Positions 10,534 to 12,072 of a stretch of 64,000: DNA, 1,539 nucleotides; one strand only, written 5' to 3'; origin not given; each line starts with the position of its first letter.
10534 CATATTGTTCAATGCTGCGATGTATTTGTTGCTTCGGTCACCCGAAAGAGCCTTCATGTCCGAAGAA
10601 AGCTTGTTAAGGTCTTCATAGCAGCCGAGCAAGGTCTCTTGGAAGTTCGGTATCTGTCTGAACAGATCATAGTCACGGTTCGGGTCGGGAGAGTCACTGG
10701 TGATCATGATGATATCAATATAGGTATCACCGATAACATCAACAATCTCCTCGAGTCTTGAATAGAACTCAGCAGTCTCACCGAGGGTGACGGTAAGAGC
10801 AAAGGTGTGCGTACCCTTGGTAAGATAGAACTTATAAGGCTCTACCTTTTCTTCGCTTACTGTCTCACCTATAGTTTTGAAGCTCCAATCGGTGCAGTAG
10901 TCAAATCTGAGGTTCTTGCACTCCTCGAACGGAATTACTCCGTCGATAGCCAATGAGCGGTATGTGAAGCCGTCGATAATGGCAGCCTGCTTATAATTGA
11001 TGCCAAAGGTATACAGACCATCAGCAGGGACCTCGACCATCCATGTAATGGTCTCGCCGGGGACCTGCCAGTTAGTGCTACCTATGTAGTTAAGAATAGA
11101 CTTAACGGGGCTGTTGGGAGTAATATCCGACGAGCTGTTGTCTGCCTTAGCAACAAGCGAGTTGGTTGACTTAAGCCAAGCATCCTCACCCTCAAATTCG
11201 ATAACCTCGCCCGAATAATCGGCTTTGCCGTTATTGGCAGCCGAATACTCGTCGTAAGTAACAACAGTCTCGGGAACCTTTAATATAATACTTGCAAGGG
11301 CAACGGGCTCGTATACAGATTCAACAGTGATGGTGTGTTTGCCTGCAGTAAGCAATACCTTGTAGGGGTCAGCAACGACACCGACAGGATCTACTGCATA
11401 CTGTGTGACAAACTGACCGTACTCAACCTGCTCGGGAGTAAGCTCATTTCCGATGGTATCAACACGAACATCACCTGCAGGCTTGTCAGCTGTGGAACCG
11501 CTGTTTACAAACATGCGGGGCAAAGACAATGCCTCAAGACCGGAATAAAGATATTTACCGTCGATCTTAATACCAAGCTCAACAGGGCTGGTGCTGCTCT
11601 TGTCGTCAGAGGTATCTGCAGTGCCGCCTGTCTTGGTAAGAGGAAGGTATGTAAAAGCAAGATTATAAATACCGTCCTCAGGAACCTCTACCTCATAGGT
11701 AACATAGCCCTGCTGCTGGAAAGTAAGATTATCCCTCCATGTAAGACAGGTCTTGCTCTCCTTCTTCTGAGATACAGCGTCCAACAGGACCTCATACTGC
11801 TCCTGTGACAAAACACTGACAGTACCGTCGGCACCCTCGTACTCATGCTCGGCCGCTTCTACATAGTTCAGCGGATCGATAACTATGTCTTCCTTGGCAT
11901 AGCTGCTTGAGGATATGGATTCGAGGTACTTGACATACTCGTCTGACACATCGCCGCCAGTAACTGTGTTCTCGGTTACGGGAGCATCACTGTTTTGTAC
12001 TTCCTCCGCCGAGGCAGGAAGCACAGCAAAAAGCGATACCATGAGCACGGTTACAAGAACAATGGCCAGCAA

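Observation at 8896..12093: Substrate-binding protein fused to an N-terminal extension of about 550 aa with tandem beta-sandwich (CBM-like) repeats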

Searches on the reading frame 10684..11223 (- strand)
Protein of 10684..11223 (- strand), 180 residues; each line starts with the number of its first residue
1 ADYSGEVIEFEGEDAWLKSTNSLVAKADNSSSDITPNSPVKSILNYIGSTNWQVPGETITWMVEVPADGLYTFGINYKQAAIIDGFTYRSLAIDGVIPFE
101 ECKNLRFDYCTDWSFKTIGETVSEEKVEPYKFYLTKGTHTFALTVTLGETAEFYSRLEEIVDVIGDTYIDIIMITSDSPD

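Call 12: search_protein_families(library=pfam, proteins=[window:10684-11223:-], max_evalue=10)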
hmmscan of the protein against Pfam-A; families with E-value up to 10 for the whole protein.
seq(180 aa): 0 families

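Call 74: search_solved_structures(query=A4, max_evalue=1, show_alignments=4)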
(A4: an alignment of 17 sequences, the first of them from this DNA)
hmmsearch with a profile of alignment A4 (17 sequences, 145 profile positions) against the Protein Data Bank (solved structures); distinct sequences matched with E-value up to 1: 8.
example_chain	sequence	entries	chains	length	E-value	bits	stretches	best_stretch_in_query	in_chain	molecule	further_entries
5x7g_A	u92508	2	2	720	4.1e-06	29.9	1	24-140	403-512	Cycloisomaltooligosaccharide glucanotransferase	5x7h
3wnp_A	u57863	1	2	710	0.00044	23.3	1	27-138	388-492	Cycloisomaltooligosaccharide glucanotransferase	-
3wnl_A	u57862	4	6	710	0.00052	23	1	27-139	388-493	Cycloisomaltooligosaccharide glucanotransferase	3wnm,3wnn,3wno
3wnk_A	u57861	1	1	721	0.00055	23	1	27-139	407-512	Cycloisomaltooligosaccharide glucanotransferase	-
9jdi_C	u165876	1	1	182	0.47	13.4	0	37-76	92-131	BtpiA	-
2w47_A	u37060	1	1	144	0.85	12.6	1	45-83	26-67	LIPOLYTIC ENZYME, G-D-S-L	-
2w1w_A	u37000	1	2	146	0.88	12.6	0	45-83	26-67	LIPOLYTIC ENZYME, G-D-S-L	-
2yn0_A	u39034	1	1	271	0.97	12.4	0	17-64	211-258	TRANSCRIPTION FACTOR TAU 55 KDA SUBUNIT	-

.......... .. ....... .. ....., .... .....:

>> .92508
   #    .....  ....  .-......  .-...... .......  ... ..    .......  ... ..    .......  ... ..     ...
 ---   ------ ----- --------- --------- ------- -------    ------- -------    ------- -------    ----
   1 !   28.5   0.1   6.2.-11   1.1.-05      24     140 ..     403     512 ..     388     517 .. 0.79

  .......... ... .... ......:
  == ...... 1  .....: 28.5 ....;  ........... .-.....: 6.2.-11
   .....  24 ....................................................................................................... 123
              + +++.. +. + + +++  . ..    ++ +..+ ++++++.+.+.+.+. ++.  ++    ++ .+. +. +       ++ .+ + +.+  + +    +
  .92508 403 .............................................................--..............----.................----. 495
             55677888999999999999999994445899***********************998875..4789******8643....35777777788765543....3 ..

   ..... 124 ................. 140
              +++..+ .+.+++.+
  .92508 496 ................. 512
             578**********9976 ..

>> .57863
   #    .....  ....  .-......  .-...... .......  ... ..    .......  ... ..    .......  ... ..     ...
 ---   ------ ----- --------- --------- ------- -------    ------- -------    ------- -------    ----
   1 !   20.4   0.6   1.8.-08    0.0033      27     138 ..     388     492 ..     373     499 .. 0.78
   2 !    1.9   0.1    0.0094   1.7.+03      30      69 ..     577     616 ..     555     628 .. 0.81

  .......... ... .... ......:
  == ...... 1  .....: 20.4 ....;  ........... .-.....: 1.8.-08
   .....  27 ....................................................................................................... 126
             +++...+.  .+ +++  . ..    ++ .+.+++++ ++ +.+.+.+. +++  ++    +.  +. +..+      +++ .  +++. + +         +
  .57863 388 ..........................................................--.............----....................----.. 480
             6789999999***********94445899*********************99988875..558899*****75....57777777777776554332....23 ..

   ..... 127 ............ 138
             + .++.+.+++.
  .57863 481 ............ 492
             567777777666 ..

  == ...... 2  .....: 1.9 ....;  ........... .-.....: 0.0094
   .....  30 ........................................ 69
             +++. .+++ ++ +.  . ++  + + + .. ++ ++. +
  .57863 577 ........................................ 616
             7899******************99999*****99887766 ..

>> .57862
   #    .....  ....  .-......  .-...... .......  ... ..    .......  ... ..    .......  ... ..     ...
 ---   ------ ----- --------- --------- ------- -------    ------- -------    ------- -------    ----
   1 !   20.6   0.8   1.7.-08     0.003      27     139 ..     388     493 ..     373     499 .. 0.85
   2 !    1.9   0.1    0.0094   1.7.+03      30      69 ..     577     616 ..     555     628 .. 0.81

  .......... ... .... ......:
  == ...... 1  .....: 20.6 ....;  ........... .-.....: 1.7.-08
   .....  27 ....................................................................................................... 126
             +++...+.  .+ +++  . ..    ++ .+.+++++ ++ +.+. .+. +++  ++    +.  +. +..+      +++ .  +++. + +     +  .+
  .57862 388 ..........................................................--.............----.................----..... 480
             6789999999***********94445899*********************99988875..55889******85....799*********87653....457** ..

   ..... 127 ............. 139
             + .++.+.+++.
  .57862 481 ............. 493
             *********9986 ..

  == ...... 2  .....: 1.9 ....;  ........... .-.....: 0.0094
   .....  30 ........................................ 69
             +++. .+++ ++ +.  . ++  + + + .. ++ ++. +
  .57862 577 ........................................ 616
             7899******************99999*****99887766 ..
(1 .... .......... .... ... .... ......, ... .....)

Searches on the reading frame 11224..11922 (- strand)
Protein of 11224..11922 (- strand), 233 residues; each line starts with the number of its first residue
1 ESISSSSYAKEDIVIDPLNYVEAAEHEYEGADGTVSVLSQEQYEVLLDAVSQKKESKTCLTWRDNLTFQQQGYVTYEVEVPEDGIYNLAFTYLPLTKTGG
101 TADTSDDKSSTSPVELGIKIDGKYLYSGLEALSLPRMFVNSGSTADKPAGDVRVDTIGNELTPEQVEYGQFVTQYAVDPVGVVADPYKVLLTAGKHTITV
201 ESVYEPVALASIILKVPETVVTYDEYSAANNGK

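Call 12: search_protein_families(library=pfam, proteins=[window:11224-11922:-], max_evalue=10)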
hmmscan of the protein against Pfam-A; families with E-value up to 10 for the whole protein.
seq(233 aa): 1 family
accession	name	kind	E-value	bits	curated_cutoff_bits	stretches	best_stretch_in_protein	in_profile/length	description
PF22476.1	Ago_N_3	-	0.03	14.5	27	1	3-30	23-52/60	Argonaute, N-terminal domain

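Call 75: search_solved_structures(query=A5, max_evalue=1, show_alignments=3)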
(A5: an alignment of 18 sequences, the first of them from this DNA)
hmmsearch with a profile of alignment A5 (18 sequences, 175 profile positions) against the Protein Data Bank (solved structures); distinct sequences matched with E-value up to 1: 27.
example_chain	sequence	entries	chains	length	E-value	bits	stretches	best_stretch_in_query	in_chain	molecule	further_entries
3wnl_A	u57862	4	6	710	0.00041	22.8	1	24-85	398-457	Cycloisomaltooligosaccharide glucanotransferase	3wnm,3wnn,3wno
3wnk_A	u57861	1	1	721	0.00043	22.8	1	24-85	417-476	Cycloisomaltooligosaccharide glucanotransferase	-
3wnp_A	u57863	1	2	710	0.0011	21.5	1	24-85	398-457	Cycloisomaltooligosaccharide glucanotransferase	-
9rzy_A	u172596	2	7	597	0.002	20.6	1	8-69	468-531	Alpha-L-fucosidase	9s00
2y8k_A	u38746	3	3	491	0.0021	20.5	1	14-79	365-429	CARBOHYDRATE BINDING FAMILY 6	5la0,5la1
5la2_A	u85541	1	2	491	0.0021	20.5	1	14-79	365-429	Carbohydrate binding family 6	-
5g56_A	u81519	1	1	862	0.0048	19.4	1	14-79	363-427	CARBOHYDRATE BINDING FAMILY 6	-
2vzp_A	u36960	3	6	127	0.014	17.9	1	44-80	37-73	EXO-BETA-D-GLUCOSAMINIDASE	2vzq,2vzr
3zm8_A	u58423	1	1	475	0.05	16.1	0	32-71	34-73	GH26 ENDO-BETA-1,4-MANNANASE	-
8j3y_A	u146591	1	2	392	0.11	14.9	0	38-88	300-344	Putative polysaccharide-binding protein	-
8j3x_A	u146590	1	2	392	0.11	14.9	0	38-88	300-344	Putative polysaccharide-binding protein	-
5x7g_A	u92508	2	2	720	0.11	14.9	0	28-69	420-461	Cycloisomaltooligosaccharide glucanotransferase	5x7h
9rzx_A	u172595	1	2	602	0.12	14.8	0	25-67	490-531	Alpha-L-fucosidase, family GH29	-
1y5o_A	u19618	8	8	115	0.12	14.8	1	90-133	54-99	RNA polymerase II transcription factor B 73 kDa subunit | RNA polymerase II transcription factor B subunit 1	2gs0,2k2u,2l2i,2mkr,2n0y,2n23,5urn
2lox_A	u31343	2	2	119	0.12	14.8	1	90-133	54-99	RNA polymerase II transcription factor B subunit 1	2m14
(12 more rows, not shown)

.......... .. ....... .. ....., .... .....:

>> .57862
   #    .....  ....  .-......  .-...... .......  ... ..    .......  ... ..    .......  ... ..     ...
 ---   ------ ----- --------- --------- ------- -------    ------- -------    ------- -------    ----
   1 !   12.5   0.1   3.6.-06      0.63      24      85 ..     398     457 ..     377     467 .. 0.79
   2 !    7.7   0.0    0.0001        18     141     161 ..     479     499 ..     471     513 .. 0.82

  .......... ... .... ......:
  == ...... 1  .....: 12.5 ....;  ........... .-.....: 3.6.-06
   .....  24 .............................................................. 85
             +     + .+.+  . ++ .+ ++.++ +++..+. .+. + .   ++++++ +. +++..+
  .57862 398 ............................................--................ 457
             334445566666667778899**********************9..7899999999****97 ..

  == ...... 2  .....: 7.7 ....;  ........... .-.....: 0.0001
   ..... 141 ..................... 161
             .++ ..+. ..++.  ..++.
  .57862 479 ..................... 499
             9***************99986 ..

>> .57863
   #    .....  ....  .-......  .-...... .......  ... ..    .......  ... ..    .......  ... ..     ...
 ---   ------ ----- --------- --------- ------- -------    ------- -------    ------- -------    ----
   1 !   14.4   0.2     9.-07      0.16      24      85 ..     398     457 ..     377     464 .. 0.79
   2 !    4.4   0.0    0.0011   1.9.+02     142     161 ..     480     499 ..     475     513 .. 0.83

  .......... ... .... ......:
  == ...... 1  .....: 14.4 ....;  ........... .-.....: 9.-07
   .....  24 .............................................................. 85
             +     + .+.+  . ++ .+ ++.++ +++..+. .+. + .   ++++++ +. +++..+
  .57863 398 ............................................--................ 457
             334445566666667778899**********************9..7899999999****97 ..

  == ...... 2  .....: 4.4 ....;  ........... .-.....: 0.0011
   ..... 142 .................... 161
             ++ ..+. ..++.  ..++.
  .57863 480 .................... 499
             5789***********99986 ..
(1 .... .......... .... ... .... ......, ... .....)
